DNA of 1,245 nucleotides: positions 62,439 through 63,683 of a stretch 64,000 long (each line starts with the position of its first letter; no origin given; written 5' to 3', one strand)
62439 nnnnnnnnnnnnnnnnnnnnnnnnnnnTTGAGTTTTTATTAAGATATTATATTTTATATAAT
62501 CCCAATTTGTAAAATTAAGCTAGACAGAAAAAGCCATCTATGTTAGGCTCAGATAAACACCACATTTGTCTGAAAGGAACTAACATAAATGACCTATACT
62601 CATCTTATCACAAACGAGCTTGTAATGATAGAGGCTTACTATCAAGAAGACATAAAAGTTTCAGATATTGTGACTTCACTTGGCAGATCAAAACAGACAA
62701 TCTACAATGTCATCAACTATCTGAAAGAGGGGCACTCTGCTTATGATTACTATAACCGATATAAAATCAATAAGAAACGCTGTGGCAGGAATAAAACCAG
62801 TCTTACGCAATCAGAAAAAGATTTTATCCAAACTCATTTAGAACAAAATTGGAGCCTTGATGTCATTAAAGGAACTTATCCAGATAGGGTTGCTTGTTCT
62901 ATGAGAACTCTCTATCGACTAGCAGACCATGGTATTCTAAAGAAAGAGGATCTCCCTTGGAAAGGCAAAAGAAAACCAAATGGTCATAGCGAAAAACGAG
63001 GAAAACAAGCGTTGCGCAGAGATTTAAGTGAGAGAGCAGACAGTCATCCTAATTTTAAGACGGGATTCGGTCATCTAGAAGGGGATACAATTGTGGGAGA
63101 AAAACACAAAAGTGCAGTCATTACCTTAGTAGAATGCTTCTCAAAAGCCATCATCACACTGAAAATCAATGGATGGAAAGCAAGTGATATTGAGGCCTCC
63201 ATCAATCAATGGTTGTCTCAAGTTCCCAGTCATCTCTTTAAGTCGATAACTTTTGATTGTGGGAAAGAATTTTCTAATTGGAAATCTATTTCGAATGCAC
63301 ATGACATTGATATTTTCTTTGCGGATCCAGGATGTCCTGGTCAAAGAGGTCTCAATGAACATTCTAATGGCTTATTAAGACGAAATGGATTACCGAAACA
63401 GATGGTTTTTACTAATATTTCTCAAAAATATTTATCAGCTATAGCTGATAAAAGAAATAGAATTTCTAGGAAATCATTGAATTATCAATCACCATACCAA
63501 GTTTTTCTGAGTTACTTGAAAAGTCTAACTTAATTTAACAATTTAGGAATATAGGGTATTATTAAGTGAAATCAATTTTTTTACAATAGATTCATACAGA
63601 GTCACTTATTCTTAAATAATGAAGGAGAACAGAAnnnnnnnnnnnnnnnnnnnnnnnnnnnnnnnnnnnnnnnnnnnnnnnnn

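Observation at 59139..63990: Class III (labionin-type) lanthipeptide gene cluster: S1 protease, LanKC, then two precursor peptides, with an IS30 inserted between synthetase and precursors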

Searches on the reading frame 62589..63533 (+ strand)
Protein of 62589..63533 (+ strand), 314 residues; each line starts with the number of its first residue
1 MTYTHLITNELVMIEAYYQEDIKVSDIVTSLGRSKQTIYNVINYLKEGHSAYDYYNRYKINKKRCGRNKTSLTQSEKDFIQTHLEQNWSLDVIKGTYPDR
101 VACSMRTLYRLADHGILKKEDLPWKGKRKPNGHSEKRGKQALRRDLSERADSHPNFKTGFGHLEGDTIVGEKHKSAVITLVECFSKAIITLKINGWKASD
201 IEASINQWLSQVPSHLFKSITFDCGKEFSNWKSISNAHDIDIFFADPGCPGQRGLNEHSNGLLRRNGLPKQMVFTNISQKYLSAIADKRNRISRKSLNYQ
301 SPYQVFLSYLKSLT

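Call 3: search_protein_families(library=pfam, proteins=[window:62589-63533:+], max_evalue=0.1)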
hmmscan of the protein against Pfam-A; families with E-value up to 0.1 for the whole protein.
window:62589-63533:+ (314 aa): 7 families
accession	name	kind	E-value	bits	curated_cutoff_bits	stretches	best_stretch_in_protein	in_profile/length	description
PF00665.32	rve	-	2.1e-06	28.3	32.6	1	161-249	6-101/102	Integrase core domain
PF13384.12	HTH_23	-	0.00059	20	24.6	1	12-48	9-45/50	Homeodomain-like domain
PF08535.16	KorB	-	0.019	15.4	22.3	0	21-44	3-26/89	KorB domain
PF08279.18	HTH_11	-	0.037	14.4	25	0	19-47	13-41/55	HTH domain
PF13551.12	HTH_29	-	0.04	14.5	28.1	0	20-45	10-36/64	Winged helix-turn helix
PF13936.12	HTH_38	-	0.046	13.9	27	0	3-42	2-41/44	Helix-turn-helix domain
PF04297.20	UPF0122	-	0.047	14.4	22.7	1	2-70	13-80/101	Putative helix-turn-helix protein, YlxM / p13 like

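Call 4: search_protein_families(library=ncbifam, proteins=[window:62589-63533:+], max_evalue=0.1)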
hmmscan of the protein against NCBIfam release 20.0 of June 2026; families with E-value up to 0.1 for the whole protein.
window:62589-63533:+ (314 aa): 7 families
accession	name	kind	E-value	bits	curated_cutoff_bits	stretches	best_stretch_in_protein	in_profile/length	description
NF033563.0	transpos_IS30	equivalog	3.6e-68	230.2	80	1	36-295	1-267/267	IS30 family transposase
NF001072.0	PRK00118.2-2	equivalog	0.0032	17.8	97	1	2-71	13-83/111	putative DNA-binding protein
NF033545.0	transpos_IS630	equivalog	0.0033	16.9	100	1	13-142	4-134/299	IS630 family transposase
NF001067.0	PRK00118.1-2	equivalog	0.018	15.4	156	1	4-68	20-83/110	putative DNA-binding protein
NF001066.0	PRK00118.1-1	equivalog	0.024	15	147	1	3-46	16-60/110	putative DNA-binding protein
TIGR03247.1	glucar-dehydr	equivalog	0.058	12.1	828.7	1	75-196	115-236/441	glucarate dehydratase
NF001069.0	PRK00118.1-5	equivalog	0.089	13.2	194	0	6-70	19-81/110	putative DNA-binding protein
